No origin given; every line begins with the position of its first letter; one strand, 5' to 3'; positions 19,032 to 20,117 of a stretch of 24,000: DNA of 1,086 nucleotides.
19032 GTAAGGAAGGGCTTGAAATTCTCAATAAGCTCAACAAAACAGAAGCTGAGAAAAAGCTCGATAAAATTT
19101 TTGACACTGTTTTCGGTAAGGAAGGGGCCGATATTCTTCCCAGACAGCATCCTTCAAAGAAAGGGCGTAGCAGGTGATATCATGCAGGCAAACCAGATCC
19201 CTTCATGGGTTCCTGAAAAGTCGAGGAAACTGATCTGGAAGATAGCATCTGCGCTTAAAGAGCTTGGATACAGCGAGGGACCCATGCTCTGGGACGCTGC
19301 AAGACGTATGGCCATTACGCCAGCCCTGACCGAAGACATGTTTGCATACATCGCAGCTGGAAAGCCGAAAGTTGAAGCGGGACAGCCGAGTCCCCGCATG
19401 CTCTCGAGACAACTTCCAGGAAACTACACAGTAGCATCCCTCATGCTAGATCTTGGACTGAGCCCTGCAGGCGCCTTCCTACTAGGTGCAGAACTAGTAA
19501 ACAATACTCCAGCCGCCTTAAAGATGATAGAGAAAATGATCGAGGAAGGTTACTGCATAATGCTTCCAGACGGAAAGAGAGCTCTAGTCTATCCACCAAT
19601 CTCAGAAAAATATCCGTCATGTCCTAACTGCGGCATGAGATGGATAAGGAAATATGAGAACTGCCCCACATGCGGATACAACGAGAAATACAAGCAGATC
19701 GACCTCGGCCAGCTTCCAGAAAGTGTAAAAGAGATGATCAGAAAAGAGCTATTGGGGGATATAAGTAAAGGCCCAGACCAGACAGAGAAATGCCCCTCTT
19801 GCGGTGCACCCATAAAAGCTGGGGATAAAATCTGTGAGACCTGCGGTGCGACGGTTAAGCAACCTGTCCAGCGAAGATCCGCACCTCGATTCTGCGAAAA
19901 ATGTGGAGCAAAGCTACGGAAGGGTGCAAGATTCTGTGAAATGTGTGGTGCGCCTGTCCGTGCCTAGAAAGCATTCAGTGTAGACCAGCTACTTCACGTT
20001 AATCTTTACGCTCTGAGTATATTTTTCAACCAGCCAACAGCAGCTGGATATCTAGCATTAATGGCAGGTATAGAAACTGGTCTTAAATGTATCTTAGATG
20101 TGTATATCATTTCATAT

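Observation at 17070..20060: GC-richer ~3-kb insertion between trpS and map, with an IS relic at its left edge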

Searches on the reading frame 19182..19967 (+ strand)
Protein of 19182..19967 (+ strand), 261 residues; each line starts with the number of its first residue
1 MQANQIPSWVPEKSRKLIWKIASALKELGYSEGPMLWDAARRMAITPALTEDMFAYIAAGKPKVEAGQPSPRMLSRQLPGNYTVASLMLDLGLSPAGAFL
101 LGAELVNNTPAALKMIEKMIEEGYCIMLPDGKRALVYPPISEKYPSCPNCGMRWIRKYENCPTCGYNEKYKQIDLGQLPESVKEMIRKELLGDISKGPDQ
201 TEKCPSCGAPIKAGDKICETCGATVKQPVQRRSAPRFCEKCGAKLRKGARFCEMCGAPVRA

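Call 9: search_protein_families(library=pfam, proteins=[window:19182-19967:+], max_evalue=0.01)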
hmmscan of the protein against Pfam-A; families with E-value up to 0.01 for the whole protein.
window:19182-19967:+ (261 aa): 5 families
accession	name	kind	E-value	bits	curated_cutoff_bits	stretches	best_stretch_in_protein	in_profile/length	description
PF13240.11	Zn_Ribbon_1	-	3.3e-14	52.6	25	2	237-259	1-23/23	zinc-ribbon domain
PF12773.13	DZR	-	7.4e-13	48.9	27.3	1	204-256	1-45/45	Double zinc ribbon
PF13248.11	Zn_ribbon_3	-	2.9e-10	39.7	27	2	203-223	4-24/26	zinc-ribbon domain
PF18912.6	DZR_2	-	1.1e-06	28.8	27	1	203-255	9-55/56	Double zinc ribbon domain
PF17032.10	Zn_ribbon_15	-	3.9e-06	28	28.9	0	143-165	51-73/73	zinc-ribbon family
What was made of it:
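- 19182..19967 (+): geneB, 261 aa. Layout: conserved helical N-domain (res ~10-140) plus three CxxC...CxxC zinc ribbons (C147-C164, C204-C221, C238-C255). Pfam DZR 7e-13 and Zn_Ribbon_1 3e-14 (call 9).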

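Call 11: search_protein_families(library=ncbifam, proteins=[window:19182-19967:+], max_evalue=1)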
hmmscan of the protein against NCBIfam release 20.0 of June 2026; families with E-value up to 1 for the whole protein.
window:19182-19967:+ (261 aa): 11 families
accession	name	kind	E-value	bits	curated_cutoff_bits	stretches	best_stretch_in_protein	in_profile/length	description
NF045510.1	4Cys_prefix_kin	domain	1.6e-06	28.3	24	1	198-210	13-25/26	4-Cys prefix domain-containing protein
NF049953.1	ribbon_DG_selen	exception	0.00011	22.1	130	2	143-165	146-168/172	zinc ribbon-containing (seleno)protein DG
TIGR03826.1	YvyF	hypoth_equivalog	0.0025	17.8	124.15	1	180-231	61-110/137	TIGR03826 family flagellar region protein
TIGR02605.1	CxxC_CxxC_SSSS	subfamily_domain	0.0038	17.3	31.3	0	189-209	16-34/52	FmdB family zinc ribbon protein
NF053815.1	teico_TcaA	equivalog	0.0055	15.6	550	1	202-231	2-31/463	membrane-associated protein TcaA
NF052233.1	CphA_assoc_ABC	equivalog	0.1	10.8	880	1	177-232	115-170/766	cyanophycin metabolism-associated ABC transporter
TIGR01768.1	GGGP-family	subfamily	0.12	11.9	113.25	1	96-136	85-124/224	geranylgeranylglyceryl phosphate synthase family protein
NF033497.1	rubre_like_arch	subfamily_domain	0.24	11.2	32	0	193-211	8-26/34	rubrerythrin-like domain-containing protein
NF001380.0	PRK00279.1-2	equivalog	0.3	10.4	251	1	214-246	126-158/216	adenylate kinase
NF005651.0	PRK07418.1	subfamily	0.64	8.1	942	1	206-257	564-615/617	acetolactate synthase large subunit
NF049958.1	Cas10_III-i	exception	0.73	9.2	175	1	194-250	24-79/295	type III-I CRISPR-associated protein Cas10i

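Call 12: search_protein_families(library=phrogs, proteins=[window:19182-19967:+], max_evalue=1)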
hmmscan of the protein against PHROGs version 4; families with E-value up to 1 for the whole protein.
window:19182-19967:+ (261 aa): 19 families
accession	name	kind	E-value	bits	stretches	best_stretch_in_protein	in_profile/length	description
phrog_2546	-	unknown function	1.8e-07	32.5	2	237-260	2-25/180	-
phrog_19315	-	unknown function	1.5e-06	28.5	1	143-257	207-309/348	-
phrog_9188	-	unknown function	0.00066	20.8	1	174-226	12-65/70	-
phrog_16989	-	moron, auxiliary metabolic gene and host takeover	0.00077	20.5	1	236-257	7-28/122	membrane protein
phrog_6586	-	unknown function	0.0011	19.8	1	146-171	5-30/129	-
phrog_9700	-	unknown function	0.0034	17.3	1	200-256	5-61/483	-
phrog_10292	-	unknown function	0.0055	17.7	0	237-259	5-27/136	-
phrog_10714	-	unknown function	0.0063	17.7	0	140-165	69-96/109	-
phrog_6332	-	unknown function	0.0066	17.4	1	142-174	5-37/60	-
phrog_22898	-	unknown function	0.0089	17.2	0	147-172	4-29/163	-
phrog_14275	-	unknown function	0.057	14.1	1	203-232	5-34/178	-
phrog_8032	-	unknown function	0.091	13.9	1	190-226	62-98/173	-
phrog_1076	-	transcription regulation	0.12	12.7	1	211-244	91-126/339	FmdB-like transcriptional regulator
phrog_21525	-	unknown function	0.13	13.8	1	188-245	44-103/108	-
phrog_4852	-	unknown function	0.17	12.5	0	202-227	14-41/194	-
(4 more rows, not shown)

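Call 26: find_homologous_proteins(query=window:19182-19967:+)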
Query window:19182-19967:+ (261 aa): 82 proteins with E <= 0.001 among 1043 candidates.
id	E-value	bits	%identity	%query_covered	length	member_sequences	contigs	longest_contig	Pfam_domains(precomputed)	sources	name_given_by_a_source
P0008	3.2e-175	599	100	100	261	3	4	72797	PF18912.7,PF13240.12,PF12773.14,PF17032.11,PF13248.12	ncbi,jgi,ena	-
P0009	1.5e-153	528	88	100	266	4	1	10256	PF18912.7,PF13240.12,PF12773.14,PF17032.11,PF13248.12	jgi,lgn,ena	-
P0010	8.3e-133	460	77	99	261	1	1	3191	PF18912.7,PF13240.12,PF12773.14,PF17032.11,PF24460.2,PF13248.12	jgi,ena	-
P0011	1.6e-132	459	76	99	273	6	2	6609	PF18912.7,PF13240.12,PF12773.14,PF17032.11,PF13248.12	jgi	-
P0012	4.1e-132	458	76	99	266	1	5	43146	PF18912.7,PF13240.12,PF16919.12,PF14803.12,PF12773.14,PF17032.11,PF13248.12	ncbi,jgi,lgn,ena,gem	-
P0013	4.6e-105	369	84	73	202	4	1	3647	-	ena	-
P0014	1.1e-91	325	55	98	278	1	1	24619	PF18912.7,PF13240.12,PF12773.14,PF17032.11,PF13248.12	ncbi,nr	ncbi:MAG: zinc ribbon domain-containing protein [Candidatus Verstraetearchaeota archaeon]|nr:zinc ri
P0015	4.6e-12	64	43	22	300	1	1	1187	PF18912.7,PF13240.12,PF10005.15,PF14803.12,PF12773.14,PF17032.11,PF24463.2,PF24460.2,PF07282.19,PF13248.12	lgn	-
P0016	1.7e-6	46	41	22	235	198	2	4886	PF18912.7,PF13240.12,PF10005.15,PF22747.3,PF17032.11,PF24463.2,PF26408.2,PF23548.2,PF27618.1,PF24460.2,PF13248.12,PF08271.18,PF26788.1,PF16919.12,PF12773.14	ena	-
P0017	3.2e-6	45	40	23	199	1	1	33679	PF18912.7,PF13240.12,PF10005.15,PF12773.14,PF17032.11,PF24463.2,PF27618.1,PF24460.2,PF13248.12,PF26788.1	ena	-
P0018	4.3e-6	44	34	44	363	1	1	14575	PF18912.7,PF13240.12,PF01145.32,PF12773.14,PF17032.11,PF24463.2,PF13421.12,PF24460.2,PF13248.12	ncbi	-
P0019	6.9e-6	44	32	34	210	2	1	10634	PF18912.7,PF13240.12,PF12773.14,PF17032.11,PF24463.2,PF09297.17,PF24460.2,PF13248.12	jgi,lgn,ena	-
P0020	1.0e-5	43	39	23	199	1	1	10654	PF18912.7,PF13240.12,PF10005.15,PF12773.14,PF17032.11,PF24463.2,PF27618.1,PF24460.2,PF13248.12,PF26788.1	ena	-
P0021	1.8e-5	42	38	22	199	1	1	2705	PF18912.7,PF13240.12,PF12773.14,PF17032.11,PF24463.2,PF27618.1,PF24460.2,PF13248.12,PF26788.1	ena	-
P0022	2.0e-5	42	38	22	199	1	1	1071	PF18912.7,PF13240.12,PF12773.14,PF17032.11,PF24463.2,PF27618.1,PF24460.2,PF13248.12,PF08271.18,PF26788.1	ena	-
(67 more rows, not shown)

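Call 27: find_encoding_contigs(protein=P0014, flank=10000, max_places=2)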
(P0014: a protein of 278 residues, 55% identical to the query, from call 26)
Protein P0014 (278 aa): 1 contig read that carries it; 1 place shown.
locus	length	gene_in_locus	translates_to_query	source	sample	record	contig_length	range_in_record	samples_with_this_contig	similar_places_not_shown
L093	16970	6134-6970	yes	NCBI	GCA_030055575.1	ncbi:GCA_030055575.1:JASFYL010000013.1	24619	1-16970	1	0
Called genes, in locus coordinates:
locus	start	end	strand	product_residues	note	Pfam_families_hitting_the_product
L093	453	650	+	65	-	-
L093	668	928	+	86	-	-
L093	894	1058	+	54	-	-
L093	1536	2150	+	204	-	-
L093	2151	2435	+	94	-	PF14947:HTH_45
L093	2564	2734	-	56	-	-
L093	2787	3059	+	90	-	-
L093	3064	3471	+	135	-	PF01850:PIN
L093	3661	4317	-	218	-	PF12773:DZR (weak), PF13240:Zn_Ribbon_1, PF13248:Zn_ribbon_3 (weak)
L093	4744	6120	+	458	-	-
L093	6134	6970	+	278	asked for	PF17032:Zn_ribbon_15 (faint), PF13248:Zn_ribbon_3 (faint), PF18912:DZR_2 (faint), PF12773:DZR, PF13240:Zn_Ribbon_1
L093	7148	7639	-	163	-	-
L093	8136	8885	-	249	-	PF01061:ABC2_membrane, PF12698:ABC2_membrane_3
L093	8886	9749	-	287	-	PF00005:ABC_tran, PF13304:AAA_21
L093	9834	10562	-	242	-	PF01955:CbiZ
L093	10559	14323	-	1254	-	PF02514:CobN-Mg_chel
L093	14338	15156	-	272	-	PF13476:AAA_23 (weak), PF00005:ABC_tran, PF02463:SMC_N (faint), PF13304:AAA_21 (faint)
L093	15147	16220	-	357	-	PF01032:FecCD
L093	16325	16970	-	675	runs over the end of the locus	PF07728:AAA_5 (weak), PF01078:Mg_chelatase (weak), PF17863:AAA_lid_2, PF26791:AAPxQ, PF00092:VWA, PF13519:VWA_2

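Call 28: find_encoding_contigs(protein=P0012, flank=10000, max_places=3)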
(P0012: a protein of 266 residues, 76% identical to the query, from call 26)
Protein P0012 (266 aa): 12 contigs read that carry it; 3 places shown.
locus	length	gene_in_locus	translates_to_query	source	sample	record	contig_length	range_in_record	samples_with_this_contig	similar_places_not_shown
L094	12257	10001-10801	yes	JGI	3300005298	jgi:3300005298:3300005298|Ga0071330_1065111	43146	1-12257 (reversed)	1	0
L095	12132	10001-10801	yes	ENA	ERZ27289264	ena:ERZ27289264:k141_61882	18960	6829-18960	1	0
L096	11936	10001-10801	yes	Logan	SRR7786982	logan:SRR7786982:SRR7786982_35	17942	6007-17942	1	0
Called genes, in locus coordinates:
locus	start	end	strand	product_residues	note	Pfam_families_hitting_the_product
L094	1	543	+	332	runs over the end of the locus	PF00709:Adenylsucc_synt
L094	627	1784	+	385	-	PF00083:Sugar_tr (faint), PF05977:MFS_3, PF07690:MFS_1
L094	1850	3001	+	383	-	PF00089:Trypsin, PF13365:Trypsin_2, PF13180:PDZ_2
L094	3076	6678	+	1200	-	PF17915:zf_Rg (weak), PF00270:DEAD, PF00271:Helicase_C (faint), PF04851:ResIII (weak), PF01751:Toprim, PF01131:Topoisom_bac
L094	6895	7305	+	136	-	PF17032:Zn_ribbon_15 (faint), PF18912:DZR_2 (faint), PF24460:DUF7575 (faint), PF10571:UPF0547 (faint), PF12773:DZR, PF13248:Zn_ribbon_3 (weak), PF24463:DUF7577 (weak), PF13240:Zn_Ribbon_1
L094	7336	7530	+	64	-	-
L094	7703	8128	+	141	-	PF09858:DUF2085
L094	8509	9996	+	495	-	-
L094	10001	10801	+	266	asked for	PF17032:Zn_ribbon_15 (faint), PF16919:PknG_rubred (faint), PF13248:Zn_ribbon_3 (faint), PF18912:DZR_2 (faint), PF12773:DZR (weak), PF14803:Zn_ribbon_Nudix (faint), PF12773:DZR, PF13240:Zn_Ribbon_1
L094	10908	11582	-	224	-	-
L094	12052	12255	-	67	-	?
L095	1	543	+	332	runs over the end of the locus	PF00709:Adenylsucc_synt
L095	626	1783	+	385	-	PF00083:Sugar_tr (faint), PF05977:MFS_3, PF07690:MFS_1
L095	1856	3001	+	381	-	PF00089:Trypsin, PF13365:Trypsin_2, PF00595:PDZ (weak), PF13180:PDZ_2, PF17820:PDZ_6 (weak)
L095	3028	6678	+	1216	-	PF17915:zf_Rg (weak), PF00270:DEAD, PF04851:ResIII (weak), PF00271:Helicase_C (faint), PF01751:Toprim, PF01131:Topoisom_bac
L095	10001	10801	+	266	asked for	PF17032:Zn_ribbon_15 (faint), PF16919:PknG_rubred (faint), PF13248:Zn_ribbon_3 (faint), PF18912:DZR_2 (faint), PF12773:DZR (weak), PF14803:Zn_ribbon_Nudix (faint), PF12773:DZR, PF13240:Zn_Ribbon_1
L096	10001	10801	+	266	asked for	PF17032:Zn_ribbon_15 (faint), PF16919:PknG_rubred (faint), PF13248:Zn_ribbon_3 (faint), PF18912:DZR_2 (faint), PF12773:DZR (weak), PF14803:Zn_ribbon_Nudix (faint), PF12773:DZR, PF13240:Zn_Ribbon_1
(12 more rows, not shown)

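Call 40: search_solved_structures(query=A2, max_evalue=10)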
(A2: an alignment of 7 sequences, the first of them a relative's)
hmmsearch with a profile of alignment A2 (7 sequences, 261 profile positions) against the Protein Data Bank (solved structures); distinct sequences matched with E-value up to 10: 26.
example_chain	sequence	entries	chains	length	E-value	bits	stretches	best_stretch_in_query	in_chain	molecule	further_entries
1gl9_B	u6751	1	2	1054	0.0029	20.4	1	114-168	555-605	REVERSE GYRASE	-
1gku_B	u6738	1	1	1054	0.0038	20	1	114-168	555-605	REVERSE GYRASE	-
11xu_G1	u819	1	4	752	0.047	16.4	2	203-260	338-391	Double zinc ribbon and ankyrin repeat-containing protein 1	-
9sfa_A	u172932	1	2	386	0.069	15.9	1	183-228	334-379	Putative regulatory protein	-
2ecn_A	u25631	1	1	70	0.071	15.8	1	116-165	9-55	RING finger protein 141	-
9fj2_A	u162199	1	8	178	0.24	14.1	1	106-170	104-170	Rubrerythrin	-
4ap4_A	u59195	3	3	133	0.24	14.1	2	119-169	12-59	E3 UBIQUITIN LIGASE RNF4 | E3 UBIQUITIN-PROTEIN LIGASE RNF4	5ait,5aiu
5li0_4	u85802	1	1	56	0.24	14.1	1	146-167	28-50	50S ribosomal protein L32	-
4wce_Z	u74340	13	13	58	0.26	14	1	146-167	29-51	50S ribosomal protein L32 | Large ribosomal subunit protein bL32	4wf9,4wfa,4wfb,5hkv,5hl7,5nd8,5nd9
4qbi_A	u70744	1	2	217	0.27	13.9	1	213-250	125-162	Adenylate kinase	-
4qbh_A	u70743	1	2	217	0.39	13.4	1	213-250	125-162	Adenylate kinase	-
1zin_A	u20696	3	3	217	0.4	13.4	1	214-250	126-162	ADENYLATE KINASE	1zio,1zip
8ey3_A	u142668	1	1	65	0.71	12.6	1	144-169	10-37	Cys_rich_CPCC domain-containing protein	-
9qx1_A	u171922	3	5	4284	0.84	12.3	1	161-243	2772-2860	UBR-type domain-containing protein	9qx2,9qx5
5g3z_A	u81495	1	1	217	0.85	12.3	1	214-250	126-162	ADENYLATE KINSE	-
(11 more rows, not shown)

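Call 46: predict_structure(alignment_id=A2)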
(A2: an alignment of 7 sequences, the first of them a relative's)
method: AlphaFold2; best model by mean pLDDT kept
length: 261 residues; sequences in the alignment: 7
mean_pLDDT: 73.2   pTM: 0.52
mean pLDDT of the five models: 73.2, 69.9, 69.3, 60.0, 54.8
residues with pLDDT >= 90: 59; 70-90: 90; 50-70: 92; < 50: 20
segments of 3 or more residues with pLDDT < 50: 1-3, 192-201, 227-233
pLDDT, mean of each block of 10 residues (from residue 1): 64 89 93 86 93 96 84 90 88 89 93 83 65 61 62 57 61 56 57 37 65 65 55 62 76 78 55
secondary structure, 60 per line:
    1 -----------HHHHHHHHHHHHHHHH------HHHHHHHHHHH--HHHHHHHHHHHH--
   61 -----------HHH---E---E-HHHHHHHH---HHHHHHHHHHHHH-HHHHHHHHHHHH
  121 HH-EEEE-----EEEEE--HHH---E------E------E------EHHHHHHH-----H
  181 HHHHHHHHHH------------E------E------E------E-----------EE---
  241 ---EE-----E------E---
elements in order: H12-27 H34-44 H47-58 H84-91 H95-107 H109-122 E124-127 E133-137 H168-174 H180-190

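Call 51: fold_search(model_id=the predicted structure, library=pdb)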
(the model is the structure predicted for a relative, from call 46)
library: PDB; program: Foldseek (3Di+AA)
matches with E <= 10: 118; with E <= 0.001: 0
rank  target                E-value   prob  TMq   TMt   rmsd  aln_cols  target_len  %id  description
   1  4kbl_A                1.1e+00  0.02  0.10  0.08  23.5       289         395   13  Structure of HHARI, a RING-IBR-RING ubiquitin ligase: autoinhibition of an Ariadne-family E3 and insights into ligatio (released 2013-05-29)
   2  5g5l_I                1.7e+00  0.03  0.07  0.15  21.0       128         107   17  RNA polymerase I-Rrn3 complex at 4.8 A resolution (released 2016-07-27)
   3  7r7j_A                2.4e+00  0.30  0.11  0.06  13.1        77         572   19  Crystal structure of RadD with ADP (released 2022-04-13)
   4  7r7j_B                2.4e+00  0.28  0.11  0.05  12.4        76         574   18  Crystal structure of RadD with ADP (released 2022-04-13)
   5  4ym7_EI               2.4e+00  0.03  0.08  0.16  16.6       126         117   17  RNA polymerase I structure with an alternative dimer hinge (released 2015-09-09)
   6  7bb6_A                2.6e+00  0.04  0.14  0.14  17.2       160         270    8  AVP-V2R-Galphas-beta1-gamma2-Nb35 (L state) (released 2021-06-02)
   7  8snb_6Q               2.8e+00  0.01  0.13  0.15  59.3       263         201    9  atomic model of sea urchin sperm doublet microtubule (48-nm periodicity) (released 2023-06-28)
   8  4fbs                  3.0e+00  0.03  0.11  0.18  13.4       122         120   11  Structure of monomeric NT from Euprosthenops australis Major Ampullate Spidroin 1 (MaSp1) (released 2012-08-01)
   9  8jr0_C                3.0e+00  0.02  0.11  0.07  21.6       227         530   11  Cryo-EM structure of Mycobacterium tuberculosis ATP synthase in complex with TBAJ-587 (released 2024-05-01)
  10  1nj3_MODEL_1_A        3.2e+00  0.60  0.10  0.63   3.4        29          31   34  Structure and Ubiquitin Interactions of the Conserved NZF Domain of Npl4 (released 2003-04-22)
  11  9fd2_d                3.2e+00  0.01  0.11  0.11  29.4       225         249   14  Structure of Pol II-TC-NER-STK19 complex (released 2024-11-13)
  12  5af6_H                3.7e+00  0.82  0.10  0.79   1.4        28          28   28  Structure of Lys33-linked diUb bound to Trabid NZF1 (released 2015-03-25)
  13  9qf4_Bg               3.7e+00  0.82  0.09  0.49   1.1        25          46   36  Structure of P. furiosus 70S ribosome grown at 95 degC (released 2025-11-05)
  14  8dac_B                3.7e+00  0.11  0.13  0.39   6.1        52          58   13  Coevolved affibody-Z domain pair LL2.c22 (released 2023-07-26)
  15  5eio_C                4.0e+00  0.10  0.05  0.27  16.7        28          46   32  Crystal structure of LysY from Thermus thermophilus complexed with NADP+ and LysW-gamma-aminoadipic semialdehyde (released 2016-03-23)
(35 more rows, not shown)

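Call 54: search_protein_families(library=pfam, proteins=[L093:7148-7639:-, L093:4744-6120:+, L093:3661-4317:-], max_evalue=0.1)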
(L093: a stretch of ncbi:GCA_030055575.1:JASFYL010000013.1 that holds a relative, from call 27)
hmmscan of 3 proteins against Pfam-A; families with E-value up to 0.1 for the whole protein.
L093:7148-7639:- (163 aa): 0 families

L093:4744-6120:+ (458 aa): 1 family
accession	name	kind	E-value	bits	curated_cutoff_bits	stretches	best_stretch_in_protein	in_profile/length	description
PF04277.18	OAD_gamma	-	0.014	16.5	27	1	140-188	14-57/76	Oxaloacetate decarboxylase, gamma chain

L093:3661-4317:- (218 aa): 11 families
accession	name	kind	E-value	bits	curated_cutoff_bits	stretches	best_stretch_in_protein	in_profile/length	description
PF13240.11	Zn_Ribbon_1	-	1.1e-08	35.1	25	1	196-218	1-23/23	zinc-ribbon domain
PF13248.11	Zn_ribbon_3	-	5e-07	29.4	27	1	197-218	5-26/26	zinc-ribbon domain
PF12773.13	DZR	-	4.5e-06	27.2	27.3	1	193-215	22-45/45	Double zinc ribbon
PF17032.10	Zn_ribbon_15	-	0.0003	22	28.9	1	184-215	51-73/73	zinc-ribbon family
PF11605.14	Vps36_ESCRT-II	-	0.00058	20.4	24.1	1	35-78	37-80/92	Vacuolar protein sorting protein 36 Vps36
PF14803.11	Zn_ribbon_Nudix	-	0.0007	19.9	25.6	0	195-205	1-11/34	Nudix N-terminal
PF09297.16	Zn_ribbon_NUD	-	0.0011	19.1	24.8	1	195-208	4-17/32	NADH pyrophosphatase zinc ribbon domain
PF24463.1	DUF7577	-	0.0021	18.1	28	1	195-218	3-26/27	Domain of unknown function (DUF7577)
PF16919.11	PknG_rubred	-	0.035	14.5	28.5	0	193-206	35-48/74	Protein kinase G rubredoxin domain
PF09889.16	DUF2116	-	0.071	13.5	26.8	0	195-214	4-24/59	Probable treble clef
PF18912.6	DZR_2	-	0.098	12.9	27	0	197-215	10-28/56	Double zinc ribbon domain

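Call 57: find_related_loci(query=A2, collection=viral_contigs, flank=10000)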
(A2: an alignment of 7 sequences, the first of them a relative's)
Query A2 (261 aa) in viral_contigs; peptide patterns used: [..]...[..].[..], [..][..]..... (x = any residue, [..] = any of these).
42 stretches matched a pattern, but none encodes a relative of the query by tblastn (E <= 1e-3).

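Call 58: fold_search(model_id=the predicted structure, library=viral)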
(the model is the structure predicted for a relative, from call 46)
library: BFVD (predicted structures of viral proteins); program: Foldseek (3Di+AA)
matches with E <= 10: 211; with E <= 0.001: 0
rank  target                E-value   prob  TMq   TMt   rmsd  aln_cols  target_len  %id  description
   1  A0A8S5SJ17            1.3e-02  1.00  0.12  0.08  10.0        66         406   33  Host cell surface-exposed lipoprotein [Siphoviridae sp. ctvhu9]
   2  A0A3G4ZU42            2.6e-02  0.63  0.11  0.12  19.5       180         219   12  E3 ubiquitin-protein ligase Mdm2 [Edafosvirus sp.]
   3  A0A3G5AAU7            3.9e-02  0.92  0.11  0.09  14.4       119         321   22  DZANK-type domain-containing protein [Hyperionvirus sp.]
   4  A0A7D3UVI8            6.5e-02  0.99  0.10  0.09  14.9        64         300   20  Exonuclease RNAse T/DNA polymerase III [Fadolivirus FV1/VV64]
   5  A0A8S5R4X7            1.5e-01  0.99  0.11  0.08  12.9        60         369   30  Double zinc ribbon protein [Siphoviridae sp. ctcMb1]
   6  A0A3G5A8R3            2.3e-01  0.80  0.10  0.28  13.7        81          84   16  Putative RNA-binding protein C17H9.04c [Hyperionvirus sp.]
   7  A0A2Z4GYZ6            2.3e-01  0.28  0.10  0.24  25.2       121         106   16  (no name in the UniProt tables at hand)
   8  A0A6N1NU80            2.8e-01  0.69  0.10  0.11  16.3        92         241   16  Znfinger domain containing protein [Tupanvirus soda lake]
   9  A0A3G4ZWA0            2.9e-01  0.21  0.11  0.09  18.3       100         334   17  CCHC-type domain-containing protein [Edafosvirus sp.]
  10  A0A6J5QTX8            2.9e-01  0.06  0.10  0.06  19.4       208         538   15  Portal protein [uncultured Caudovirales phage]
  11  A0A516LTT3            3.1e-01  0.47  0.12  0.29  14.5        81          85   27  (no name in the UniProt tables at hand)
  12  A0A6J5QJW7            4.4e-01  0.06  0.12  0.09  27.6       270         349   12  Uncharacterized protein [uncultured Caudovirales phage]
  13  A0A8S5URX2            4.9e-01  0.20  0.10  0.16  14.3       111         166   16  Putative cytoplasmic protein (Fragment) [Siphoviridae sp. ctAvy12]
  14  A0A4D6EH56            5.2e-01  0.25  0.11  0.29  14.6        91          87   21  Exonuc VIII superfamily incomplete domain containing protein [Pandoravirus celtis]
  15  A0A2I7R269            5.5e-01  0.04  0.13  0.11  20.5       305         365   12  (no name in the UniProt tables at hand)
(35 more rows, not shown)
